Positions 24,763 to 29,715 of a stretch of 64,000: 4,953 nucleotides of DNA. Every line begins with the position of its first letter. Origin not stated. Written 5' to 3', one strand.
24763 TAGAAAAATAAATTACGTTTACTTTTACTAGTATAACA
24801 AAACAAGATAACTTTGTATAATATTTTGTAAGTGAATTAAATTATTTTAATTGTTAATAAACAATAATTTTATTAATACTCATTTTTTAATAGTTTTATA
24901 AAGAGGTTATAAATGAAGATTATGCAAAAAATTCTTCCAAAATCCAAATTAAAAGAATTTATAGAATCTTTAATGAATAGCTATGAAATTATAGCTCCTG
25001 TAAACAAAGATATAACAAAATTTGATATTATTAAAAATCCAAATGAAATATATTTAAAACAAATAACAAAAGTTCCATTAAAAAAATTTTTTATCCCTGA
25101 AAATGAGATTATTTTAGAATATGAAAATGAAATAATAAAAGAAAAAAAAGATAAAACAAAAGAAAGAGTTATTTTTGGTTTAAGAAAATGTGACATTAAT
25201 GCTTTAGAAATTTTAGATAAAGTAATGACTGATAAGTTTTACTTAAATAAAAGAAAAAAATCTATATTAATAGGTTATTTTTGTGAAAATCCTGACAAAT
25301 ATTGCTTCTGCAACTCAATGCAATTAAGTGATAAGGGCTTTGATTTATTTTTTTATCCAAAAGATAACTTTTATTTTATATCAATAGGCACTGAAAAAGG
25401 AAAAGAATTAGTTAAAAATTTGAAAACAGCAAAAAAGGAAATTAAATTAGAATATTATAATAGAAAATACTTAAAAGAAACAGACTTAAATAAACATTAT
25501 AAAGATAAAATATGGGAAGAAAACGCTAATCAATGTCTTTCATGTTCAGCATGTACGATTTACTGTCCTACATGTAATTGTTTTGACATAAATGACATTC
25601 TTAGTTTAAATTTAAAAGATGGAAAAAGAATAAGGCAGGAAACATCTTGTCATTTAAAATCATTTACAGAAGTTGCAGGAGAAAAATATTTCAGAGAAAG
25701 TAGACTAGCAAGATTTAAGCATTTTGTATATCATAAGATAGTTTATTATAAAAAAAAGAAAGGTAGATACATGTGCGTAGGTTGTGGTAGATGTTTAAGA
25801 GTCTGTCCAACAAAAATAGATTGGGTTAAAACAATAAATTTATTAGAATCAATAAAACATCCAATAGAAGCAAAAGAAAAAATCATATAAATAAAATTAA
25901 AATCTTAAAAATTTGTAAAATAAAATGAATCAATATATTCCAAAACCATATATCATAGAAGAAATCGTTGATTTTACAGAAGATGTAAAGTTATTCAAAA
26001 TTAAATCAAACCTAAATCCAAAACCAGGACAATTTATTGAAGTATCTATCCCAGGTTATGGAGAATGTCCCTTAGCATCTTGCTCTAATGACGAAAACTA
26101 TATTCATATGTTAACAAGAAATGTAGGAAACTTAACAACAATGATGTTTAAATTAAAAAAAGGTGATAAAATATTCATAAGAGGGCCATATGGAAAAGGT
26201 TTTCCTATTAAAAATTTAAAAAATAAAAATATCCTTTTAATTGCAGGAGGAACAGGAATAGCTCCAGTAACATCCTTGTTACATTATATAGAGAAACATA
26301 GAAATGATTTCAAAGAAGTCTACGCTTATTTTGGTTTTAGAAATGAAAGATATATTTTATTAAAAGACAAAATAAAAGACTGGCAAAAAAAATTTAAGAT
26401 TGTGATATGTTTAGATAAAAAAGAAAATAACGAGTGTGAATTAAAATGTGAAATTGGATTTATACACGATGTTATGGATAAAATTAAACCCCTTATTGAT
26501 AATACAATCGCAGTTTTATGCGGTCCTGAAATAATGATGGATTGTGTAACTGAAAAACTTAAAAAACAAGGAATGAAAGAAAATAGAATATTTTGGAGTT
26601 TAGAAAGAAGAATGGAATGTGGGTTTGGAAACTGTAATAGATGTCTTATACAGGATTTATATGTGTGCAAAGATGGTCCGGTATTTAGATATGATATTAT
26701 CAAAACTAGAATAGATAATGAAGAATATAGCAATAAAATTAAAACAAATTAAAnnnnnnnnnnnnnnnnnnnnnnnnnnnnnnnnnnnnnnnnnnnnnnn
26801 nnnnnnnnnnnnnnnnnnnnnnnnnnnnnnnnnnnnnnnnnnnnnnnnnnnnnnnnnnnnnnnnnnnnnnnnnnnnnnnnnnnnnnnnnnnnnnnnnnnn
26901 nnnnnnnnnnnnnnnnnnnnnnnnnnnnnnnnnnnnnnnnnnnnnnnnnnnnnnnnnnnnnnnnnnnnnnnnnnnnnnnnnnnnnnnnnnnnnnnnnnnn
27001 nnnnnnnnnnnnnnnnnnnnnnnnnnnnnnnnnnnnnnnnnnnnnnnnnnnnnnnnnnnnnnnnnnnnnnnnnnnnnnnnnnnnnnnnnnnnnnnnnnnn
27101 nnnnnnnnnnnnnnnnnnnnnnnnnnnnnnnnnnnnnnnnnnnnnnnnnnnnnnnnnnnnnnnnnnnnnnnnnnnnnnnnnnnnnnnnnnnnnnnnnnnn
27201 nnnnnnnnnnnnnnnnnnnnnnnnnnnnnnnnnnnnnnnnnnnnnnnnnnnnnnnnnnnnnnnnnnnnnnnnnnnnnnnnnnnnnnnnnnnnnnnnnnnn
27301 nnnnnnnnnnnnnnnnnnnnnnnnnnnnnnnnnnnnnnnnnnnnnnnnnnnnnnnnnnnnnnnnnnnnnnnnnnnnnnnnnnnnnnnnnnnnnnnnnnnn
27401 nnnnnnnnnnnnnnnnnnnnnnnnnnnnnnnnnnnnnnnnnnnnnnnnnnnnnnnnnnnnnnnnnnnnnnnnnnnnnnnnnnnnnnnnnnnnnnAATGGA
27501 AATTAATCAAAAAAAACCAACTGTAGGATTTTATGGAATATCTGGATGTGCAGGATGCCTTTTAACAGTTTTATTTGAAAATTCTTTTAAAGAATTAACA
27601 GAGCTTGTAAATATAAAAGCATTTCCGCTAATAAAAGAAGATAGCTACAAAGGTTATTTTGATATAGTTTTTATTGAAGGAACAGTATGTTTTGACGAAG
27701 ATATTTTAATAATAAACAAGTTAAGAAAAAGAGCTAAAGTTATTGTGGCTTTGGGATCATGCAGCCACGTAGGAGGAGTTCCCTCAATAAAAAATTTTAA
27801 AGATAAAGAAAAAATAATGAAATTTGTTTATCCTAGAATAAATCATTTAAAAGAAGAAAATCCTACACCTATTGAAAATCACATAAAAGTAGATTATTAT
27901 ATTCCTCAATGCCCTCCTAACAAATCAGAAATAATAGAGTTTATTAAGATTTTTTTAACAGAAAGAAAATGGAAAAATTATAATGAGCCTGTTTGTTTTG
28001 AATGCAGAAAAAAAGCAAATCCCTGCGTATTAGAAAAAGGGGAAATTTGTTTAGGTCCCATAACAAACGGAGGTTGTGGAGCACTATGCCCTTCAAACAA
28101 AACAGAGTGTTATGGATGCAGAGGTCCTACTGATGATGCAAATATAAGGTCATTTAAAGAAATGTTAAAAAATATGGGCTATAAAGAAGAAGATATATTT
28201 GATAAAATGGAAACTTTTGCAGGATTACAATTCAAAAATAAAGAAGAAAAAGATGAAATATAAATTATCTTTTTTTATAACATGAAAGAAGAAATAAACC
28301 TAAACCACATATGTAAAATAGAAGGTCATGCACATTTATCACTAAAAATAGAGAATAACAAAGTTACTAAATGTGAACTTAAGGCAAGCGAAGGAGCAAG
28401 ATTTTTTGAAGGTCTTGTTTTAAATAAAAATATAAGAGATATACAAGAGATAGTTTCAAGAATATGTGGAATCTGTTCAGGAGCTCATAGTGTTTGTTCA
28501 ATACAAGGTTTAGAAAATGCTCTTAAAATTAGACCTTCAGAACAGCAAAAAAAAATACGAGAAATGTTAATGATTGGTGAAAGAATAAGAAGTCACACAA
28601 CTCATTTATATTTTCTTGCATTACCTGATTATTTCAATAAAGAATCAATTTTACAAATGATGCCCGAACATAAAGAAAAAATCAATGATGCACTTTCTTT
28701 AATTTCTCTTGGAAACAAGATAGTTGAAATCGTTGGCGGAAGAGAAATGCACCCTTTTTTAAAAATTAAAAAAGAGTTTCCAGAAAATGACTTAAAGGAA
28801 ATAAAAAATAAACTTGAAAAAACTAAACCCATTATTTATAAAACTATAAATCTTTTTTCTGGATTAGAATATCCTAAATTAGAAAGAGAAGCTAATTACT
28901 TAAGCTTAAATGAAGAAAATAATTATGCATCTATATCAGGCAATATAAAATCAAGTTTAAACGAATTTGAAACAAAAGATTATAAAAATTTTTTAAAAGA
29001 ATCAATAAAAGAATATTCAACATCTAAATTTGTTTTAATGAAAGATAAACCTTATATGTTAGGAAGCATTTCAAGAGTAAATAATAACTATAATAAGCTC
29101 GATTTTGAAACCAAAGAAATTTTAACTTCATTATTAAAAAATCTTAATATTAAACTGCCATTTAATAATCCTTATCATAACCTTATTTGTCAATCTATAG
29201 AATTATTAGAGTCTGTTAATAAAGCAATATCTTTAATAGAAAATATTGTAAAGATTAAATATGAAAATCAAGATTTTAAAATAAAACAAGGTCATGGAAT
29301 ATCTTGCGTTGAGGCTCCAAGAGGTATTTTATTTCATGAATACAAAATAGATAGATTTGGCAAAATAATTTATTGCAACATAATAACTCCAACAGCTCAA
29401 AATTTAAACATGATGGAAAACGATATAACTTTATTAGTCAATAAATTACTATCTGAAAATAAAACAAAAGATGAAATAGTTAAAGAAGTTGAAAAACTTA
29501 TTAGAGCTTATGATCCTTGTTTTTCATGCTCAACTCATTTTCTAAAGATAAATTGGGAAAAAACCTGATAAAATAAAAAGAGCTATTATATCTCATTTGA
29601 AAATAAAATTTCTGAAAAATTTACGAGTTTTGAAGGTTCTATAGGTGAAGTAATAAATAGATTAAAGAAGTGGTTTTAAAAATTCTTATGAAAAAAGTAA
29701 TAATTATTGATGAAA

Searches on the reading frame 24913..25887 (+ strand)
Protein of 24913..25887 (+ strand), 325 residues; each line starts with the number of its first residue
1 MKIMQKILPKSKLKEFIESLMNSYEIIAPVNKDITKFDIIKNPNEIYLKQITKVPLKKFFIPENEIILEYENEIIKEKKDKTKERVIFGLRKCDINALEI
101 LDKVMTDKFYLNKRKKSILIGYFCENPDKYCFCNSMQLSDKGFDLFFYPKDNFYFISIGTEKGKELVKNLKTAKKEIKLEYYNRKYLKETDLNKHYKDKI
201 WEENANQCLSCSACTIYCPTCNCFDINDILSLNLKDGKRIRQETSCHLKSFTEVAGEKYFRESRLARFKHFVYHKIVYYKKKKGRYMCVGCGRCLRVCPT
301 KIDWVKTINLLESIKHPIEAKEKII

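Call 75: search_protein_families(library=ncbifam, proteins=[window:24913-25887:+], max_evalue=0.00001)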
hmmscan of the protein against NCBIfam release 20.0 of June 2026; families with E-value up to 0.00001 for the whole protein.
window:24913-25887:+ (325 aa): 6 families
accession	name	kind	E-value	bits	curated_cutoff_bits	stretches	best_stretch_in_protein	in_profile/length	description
NF040829.1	sulfhyd_ShyB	equivalog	2.2e-53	181.4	690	1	8-309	6-327/334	NAD(P)-dependent hydrogenase/sulfhydrogenase 2 subunit beta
NF040833.1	sulfhyd_HydB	equivalog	5.4e-50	170.3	750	1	8-311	6-335/367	NADPH-dependent hydrogenase/sulfhydrogenase 1 subunit beta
TIGR02910.1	sulfite_red_A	equivalog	4.6e-45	154.3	323.15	1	11-313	8-328/334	anaerobic sulfite reductase subunit AsrA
TIGR02936.1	fdxN_nitrog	equivalog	4.5e-06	26.7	80.55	0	285-309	20-44/91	ferredoxin III, nif-specific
TIGR02745.1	ccoG_rdxA_fixG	equivalog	5.3e-06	25.6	316.7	0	284-304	229-249/435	cytochrome c oxidase accessory protein CcoG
NF009053.0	PRK12387.1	subfamily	8.7e-06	25.6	204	0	174-220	6-52/180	formate hydrogenlyase complex iron-sulfur subunit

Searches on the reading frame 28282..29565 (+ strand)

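Call 12: search_protein_families(library=pfam, proteins=[window:28282-29565:+], max_evalue=0.00001)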
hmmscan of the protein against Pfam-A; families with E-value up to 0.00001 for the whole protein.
window:28282-29565:+ (428 aa): 1 family
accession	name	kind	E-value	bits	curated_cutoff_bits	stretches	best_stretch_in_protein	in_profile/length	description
PF00374.24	NiFeSe_Hases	-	2e-33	116.5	25.8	2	40-140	1-101/508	Nickel-dependent hydrogenase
